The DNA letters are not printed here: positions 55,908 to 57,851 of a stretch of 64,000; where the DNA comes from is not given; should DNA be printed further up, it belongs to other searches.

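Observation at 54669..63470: Vi-antigen-like (viaB) capsule operon in a Roseobacter-group bacterium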

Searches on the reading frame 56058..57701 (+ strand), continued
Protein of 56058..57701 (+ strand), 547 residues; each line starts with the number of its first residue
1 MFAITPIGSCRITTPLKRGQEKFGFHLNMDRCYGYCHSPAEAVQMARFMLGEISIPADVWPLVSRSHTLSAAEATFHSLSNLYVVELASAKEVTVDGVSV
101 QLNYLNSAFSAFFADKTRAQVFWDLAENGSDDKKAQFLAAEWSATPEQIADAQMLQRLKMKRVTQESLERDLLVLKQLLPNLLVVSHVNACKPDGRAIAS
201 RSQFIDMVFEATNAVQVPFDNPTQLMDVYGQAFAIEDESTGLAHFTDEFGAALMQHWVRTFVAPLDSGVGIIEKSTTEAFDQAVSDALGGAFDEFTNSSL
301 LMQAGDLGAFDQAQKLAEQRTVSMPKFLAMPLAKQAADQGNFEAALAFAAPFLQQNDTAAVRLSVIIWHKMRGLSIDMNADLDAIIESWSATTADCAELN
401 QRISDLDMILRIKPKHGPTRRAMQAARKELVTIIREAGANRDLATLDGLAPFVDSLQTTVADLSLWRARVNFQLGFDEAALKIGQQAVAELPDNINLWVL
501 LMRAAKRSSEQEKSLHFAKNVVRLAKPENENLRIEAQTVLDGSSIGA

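Call 63: fold_search(model_id=the predicted structure, library=pdb)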
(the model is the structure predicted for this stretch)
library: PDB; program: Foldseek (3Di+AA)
matches with E <= 10: 1498; with E <= 0.001: 35
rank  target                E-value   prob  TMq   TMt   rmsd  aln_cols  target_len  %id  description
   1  9hvq_Q                8.5e-05  1.00  0.20  0.14  29.9       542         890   12  Structure of the transcribing Pol II-DSIF-PAF-SPT6-RECQL5 complex (released 2025-07-16)
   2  9rtt_Q                8.5e-05  1.00  0.17  0.11  27.9       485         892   13  Activated Elongation Complex with IWS1 and ELOF1 (released 2025-09-03)
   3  8chy                  1.0e-04  1.00  0.17  0.31  14.6       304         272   13  Crystal structure of an 8-repeat consensus TPR superhelix with Zinc. (released 2024-02-21)
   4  2y4t_B                1.4e-04  1.00  0.21  0.26  21.4       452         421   11  Crystal structure of the human co-chaperone P58(IPK) (released 2011-08-10)
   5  4ui9_H                1.4e-04  1.00  0.17  0.18  28.7       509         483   12  Atomic structure of the human Anaphase-Promoting Complex (released 2015-06-17)
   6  9qhb                  1.6e-04  1.00  0.17  0.28  14.5       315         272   13  Crystal structure of 16-repeat CTPR protein with eliminated coordination sites (released 2025-10-22)
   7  3fp3                  1.7e-04  1.00  0.23  0.25  19.9       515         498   13  Crystal structure of Tom71 (released 2009-07-28)
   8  5g05_H                1.7e-04  1.00  0.17  0.18  28.7       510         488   12  Cryo-EM structure of combined apo phosphorylated APC (released 2016-05-25)
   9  5dse_C                2.6e-04  0.99  0.18  0.14  26.4       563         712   13  Crystal Structure of the TTC7B/Hyccin Complex (released 2015-12-02)
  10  2y4t_A                2.9e-04  1.00  0.20  0.26  21.5       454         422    9  Crystal structure of the human co-chaperone P58(IPK) (released 2011-08-10)
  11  4ui9_F                2.9e-04  1.00  0.18  0.19  27.6       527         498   12  Atomic structure of the human Anaphase-Promoting Complex (released 2015-06-17)
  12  6bq1_B                3.2e-04  1.00  0.18  0.14  27.1       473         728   13  Human PI4KIIIa lipid kinase complex (released 2017-12-13)
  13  8fgw_D                3.4e-04  1.00  0.16  0.09  22.4       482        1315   15  Human IFT-A complex structures provide molecular insights into ciliary transport (released 2023-02-22)
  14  9bax_D                3.5e-04  1.00  0.16  0.15  24.4       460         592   13  PI4KA complex bound to C-terminus of EFR3A (released 2024-11-27)
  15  9pkq_A                3.5e-04  0.99  0.16  0.17  20.3       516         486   12  Structure of the cytoplasmic domain of unliganded human Tom70, open and closed conformations (released 2026-03-18)
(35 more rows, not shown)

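Call 77: search_protein_families(library=ncbifam, proteins=[L005:12690-13949:+, L005:25134-26198:+, L005:13980-16490:+, L005:16561-18675:+, L005:19873-21186:+, L005:21192-21908:+, L005:21901-23061:+, L004:5074-6366:+], max_evalue=1e-10)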
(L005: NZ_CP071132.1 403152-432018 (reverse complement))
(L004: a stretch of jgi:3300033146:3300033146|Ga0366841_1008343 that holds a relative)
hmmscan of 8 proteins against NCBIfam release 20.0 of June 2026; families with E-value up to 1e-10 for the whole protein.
L005:12690-13949:+ (419 aa): 6 families
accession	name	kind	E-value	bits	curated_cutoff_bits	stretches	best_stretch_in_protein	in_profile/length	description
NF011729.0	PRK15182.1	equivalog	1.8e-124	415.8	592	1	2-405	12-416/425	Vi polysaccharide biosynthesis UDP-N-acetylglucosamine C-6 dehydrogenase TviB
TIGR03026.1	NDP-sugDHase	subfamily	3.2e-110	368.7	189.8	1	2-398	6-408/413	nucleotide sugar dehydrogenase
NF040825.1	UDPMaNacDH_Arch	equivalog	2.2e-58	198.1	750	1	2-394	6-391/418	UDP-N-acetyl-D-mannosamine dehydrogenase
NF008286.0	PRK11064.1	equivalog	4.1e-56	190.3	459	1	2-382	9-401/420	UDP-N-acetyl-D-mannosamine dehydrogenase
NF041297.1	UDPGDh_AglM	equivalog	3.2e-41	141.6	670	1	2-362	6-375/429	UDP-glucose 6-dehydrogenase AglM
NF047673.2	TeichurnBiosyTuaD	equivalog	7.7e-27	94.5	700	1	2-350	7-357/439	UDP-glucose 6-dehydrogenase TuaD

L005:25134-26198:+ (354 aa): 17 families
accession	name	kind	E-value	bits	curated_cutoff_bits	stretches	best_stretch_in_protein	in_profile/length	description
NF011728.1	PRK15181.1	equivalog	5.9e-133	443.2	760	1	13-343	7-339/348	Vi polysaccharide biosynthesis UDP-N-acetylglucosaminuronic acid C-4 epimerase TviC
TIGR04180.1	EDH_00030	hypoth_equivalog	4.2e-43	147.5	475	1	25-324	2-292/297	NAD-dependent 4,6-dehydratase LegB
TIGR01179.1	galE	equivalog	2.8e-41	141.4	262.3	1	25-342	3-326/332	UDP-glucose 4-epimerase GalE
TIGR01181.1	dTDP_gluc_dehyt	equivalog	5.5e-41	140.7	365.1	1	23-344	1-314/321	dTDP-glucose 4,6-dehydratase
TIGR02197.1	heptose_epim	equivalog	3.5e-37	128.2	274.6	1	25-342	2-314/316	ADP-glyceromanno-heptose 6-epimerase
NF007956.0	PRK10675.1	subfamily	1.5e-28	99.9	394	1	23-325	2-313/338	UDP-glucose 4-epimerase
NF007490.0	PRK10084.1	subfamily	3.9e-24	85.3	649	1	24-351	3-344/361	dTDP-glucose 4,6-dehydratase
NF007582.0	PRK10217.1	equivalog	5.1e-22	78.4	698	1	23-351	3-341/355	dTDP-glucose 4,6-dehydratase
TIGR01472.1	gmd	equivalog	1.5e-19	70.5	415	1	25-336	4-333/342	GDP-mannose 4,6-dehydratase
NF042422.1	oxyalk_red_OleD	equivalog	1.2e-18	67.6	580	1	24-255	3-215/329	2-alkyl-3-oxoalkanoate reductase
NF008360.0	PRK11150.1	equivalog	5.5e-18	65.2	452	1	25-278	3-245/310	ADP-glyceromanno-heptose 6-epimerase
TIGR03466.1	HpnA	hypoth_equivalog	1.2e-17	63.8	367.65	1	24-156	3-122/327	hopanoid-associated sugar epimerase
TIGR02622.1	CDP_4_6_dhtase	equivalog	2.7e-17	63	278.45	1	23-351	6-340/352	CDP-glucose 4,6-dehydratase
NF052578.1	StrlDmthSdmBMthl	equivalog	2.6e-16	60.3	600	1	25-174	4-143/328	sterol demethylase protein SdmB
NF042423.1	oxyalk_red_Shew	equivalog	7.7e-15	54.8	580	1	16-259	3-225/331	2-alkyl-3-oxoalkanoate reductase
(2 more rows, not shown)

L005:13980-16490:+ (836 aa): 1 family
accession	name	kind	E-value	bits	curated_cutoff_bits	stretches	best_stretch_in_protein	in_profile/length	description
NF011727.0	PRK15180.1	equivalog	1.1e-78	265.2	1808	1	7-448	11-444/831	Vi polysaccharide biosynthesis protein TviD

L005:16561-18675:+ (704 aa): 7 families
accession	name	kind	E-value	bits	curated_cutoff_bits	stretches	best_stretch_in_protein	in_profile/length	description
NF011726.0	PRK15179.1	equivalog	2.3e-213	710.4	733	1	37-679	48-691/694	Vi polysaccharide biosynthesis protein TviE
NF012034.0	PRK15490.1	equivalog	3.3e-124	415.4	813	1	116-682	15-576/578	Vi polysaccharide biosynthesis glycosyltransferase TviE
TIGR03088.1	stp2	hypoth_equivalog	3.8e-24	85.4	409.05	1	381-678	75-369/374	TIGR03088 family PEP-CTERM/XrtA system glycosyltransferase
TIGR03999.1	thiol_BshA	equivalog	7.2e-16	58.1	273.7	1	511-678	206-369/375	N-acetyl-alpha-D-glucosaminyl L-malate synthase BshA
NF050063.1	ProtGlycPglJ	equivalog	4.1e-13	49.3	500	1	506-665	196-350/363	N-acetylgalactosamine-N,N'-diacetylbacillosaminyl-diphospho-undecaprenol 4-alpha-N-acetylgalactosaminyltransferase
NF050056.1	ProtGlycPglH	equivalog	5.7e-13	48.7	600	1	504-678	179-349/354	GalNAc-alpha-(1->4)-GalNAc-alpha-(1->3)-diNAcBac-PP-undecaprenol alpha-1,4-N-acetyl-D-galactosaminyltransferase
TIGR04157.1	glyco_rSAM_CFB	subfamily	9.7e-11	41.3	400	0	450-678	174-405/406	TIGR04157 family glycosyltransferase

L005:19873-21186:+ (437 aa): 1 family
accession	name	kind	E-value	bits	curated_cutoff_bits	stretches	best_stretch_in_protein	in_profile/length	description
NF050053.1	CapPschTportKpsM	equivalog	5.9e-11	42.8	300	1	237-431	53-251/257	capsule polysaccharide transporter KpsM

L005:21192-21908:+ (238 aa): 0 families

L005:21901-23061:+ (386 aa): 2 families
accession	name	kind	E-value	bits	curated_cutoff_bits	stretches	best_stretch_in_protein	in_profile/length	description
TIGR01010.1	BexC_CtrB_KpsE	subfamily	5.6e-55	186.9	437.5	1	29-381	7-358/362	polysaccharide export inner-membrane protein, BexC/CtrB/KpsE family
NF011725.0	PRK15178.1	equivalog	2.2e-23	83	905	1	8-346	69-396/434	Vi polysaccharide ABC transporter inner membrane protein VexD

L004:5074-6366:+ (430 aa): 6 families
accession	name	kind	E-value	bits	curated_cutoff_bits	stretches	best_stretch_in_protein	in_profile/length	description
NF011729.0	PRK15182.1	equivalog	1.4e-117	393.1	592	1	11-393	8-391/425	Vi polysaccharide biosynthesis UDP-N-acetylglucosamine C-6 dehydrogenase TviB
TIGR03026.1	NDP-sugDHase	subfamily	1.8e-111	372.8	189.8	1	11-393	2-391/413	nucleotide sugar dehydrogenase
NF040825.1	UDPMaNacDH_Arch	equivalog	5.7e-61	206.6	750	1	11-390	2-374/418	UDP-N-acetyl-D-mannosamine dehydrogenase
NF008286.0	PRK11064.1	equivalog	5.5e-58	196.5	459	1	10-391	4-397/420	UDP-N-acetyl-D-mannosamine dehydrogenase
NF041297.1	UDPGDh_AglM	equivalog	1.9e-44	152.3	670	1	11-363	2-362/429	UDP-glucose 6-dehydrogenase AglM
NF047673.2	TeichurnBiosyTuaD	equivalog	6.3e-31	108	700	1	11-380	3-373/439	UDP-glucose 6-dehydrogenase TuaD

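Call 85: search_protein_families(library=ncbifam, proteins=[L004:11842-12654:+, L004:12651-13343:+, L004:13340-14728:+], max_evalue=0.001)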
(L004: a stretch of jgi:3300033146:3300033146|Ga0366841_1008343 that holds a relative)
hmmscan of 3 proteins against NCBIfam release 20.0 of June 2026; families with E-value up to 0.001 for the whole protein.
L004:11842-12654:+ (270 aa): 2 families
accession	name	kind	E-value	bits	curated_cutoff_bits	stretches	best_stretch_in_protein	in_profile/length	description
NF011723.0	PRK15176.1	equivalog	1.9e-47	162.3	297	1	18-256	17-255/264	Vi polysaccharide ABC transporter inner membrane protein VexB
NF050053.1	CapPschTportKpsM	equivalog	9.6e-25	88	300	1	22-240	5-227/257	capsule polysaccharide transporter KpsM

L004:12651-13343:+ (230 aa): 74 families (the best 25 are shown)
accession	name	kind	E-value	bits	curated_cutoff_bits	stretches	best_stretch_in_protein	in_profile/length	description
NF011724.0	PRK15177.1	equivalog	1.9e-25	89.6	313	1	2-223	2-223/231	Vi polysaccharide ABC transporter ATP-binding protein VexC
NF010066.0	PRK13546.1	equivalog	1.6e-21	76.9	320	1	32-201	51-223/264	teichoic acids export ABC transporter ATP-binding subunit TagH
NF010065.0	PRK13545.1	equivalog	7.2e-21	74.5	538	1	25-207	42-229/549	teichoic acids export protein ATP-binding subunit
NF050108.1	galactan_ABC_ATP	equivalog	1.8e-19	69.9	400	1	24-206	48-234/244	galactan export ABC transporter ATP-binding subunit Wzt/RfbE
NF007739.0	PRK10419.1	subfamily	1.2e-12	47.9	354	1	22-66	29-73/268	nickel ABC transporter ATP-binding protein NikE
NF010061.0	PRK13538.1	equivalog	2.4e-11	43.5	195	1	18-186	18-196/211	cytochrome c biogenesis heme-transporting ATPase CcmA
TIGR02769.1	nickel_nikE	equivalog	4.9e-11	42.6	332.55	1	24-66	30-72/265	nickel import ATP-binding protein NikE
TIGR01188.1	drrA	subfamily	2.1e-09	37.1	312.45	1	80-218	79-221/302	daunorubicin resistance ABC transporter, ATP-binding protein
TIGR01189.1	ccmA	equivalog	2.2e-09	37.3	131.6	1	18-185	13-189/198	heme ABC exporter ATP-binding protein CcmA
NF000171.1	ABCF_producer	exception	7.1e-09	34.6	800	1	4-63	6-61/541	TlrC/CarA/OleB/SrmB family ABC-F type ribosomal protection protein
TIGR03719.1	ABC_ABC_ChvD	subfamily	1.7e-08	33.5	806.75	1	17-147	334-468/552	energy-dependent translational throttle protein EttA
NF008775.0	PRK11819.1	equivalog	3.7e-08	32.4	599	1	17-145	336-468/556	energy-dependent translational throttle protein EttA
TIGR01166.1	cbiO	subfamily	1.1e-07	31.5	211.8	1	22-67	9-54/190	cobalt ABC transporter, ATP-binding protein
NF000166.1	ABCF_CarA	exception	1.9e-07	29.6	1050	1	19-63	19-63/556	ABC-F type ribosomal protection protein Car(A)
TIGR00968.1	3a0106s01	subfamily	3.7e-07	29.9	342.75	1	23-67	18-62/237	sulfate ABC transporter ATP-binding protein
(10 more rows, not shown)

L004:13340-14728:+ (462 aa): 2 families
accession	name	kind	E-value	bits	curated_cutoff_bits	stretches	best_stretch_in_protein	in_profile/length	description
TIGR01010.1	BexC_CtrB_KpsE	subfamily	6.7e-47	160.3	437.5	1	111-450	7-349/362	polysaccharide export inner-membrane protein, BexC/CtrB/KpsE family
NF011725.0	PRK15178.1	equivalog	5.8e-40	137.7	905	1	12-422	3-390/434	Vi polysaccharide ABC transporter inner membrane protein VexD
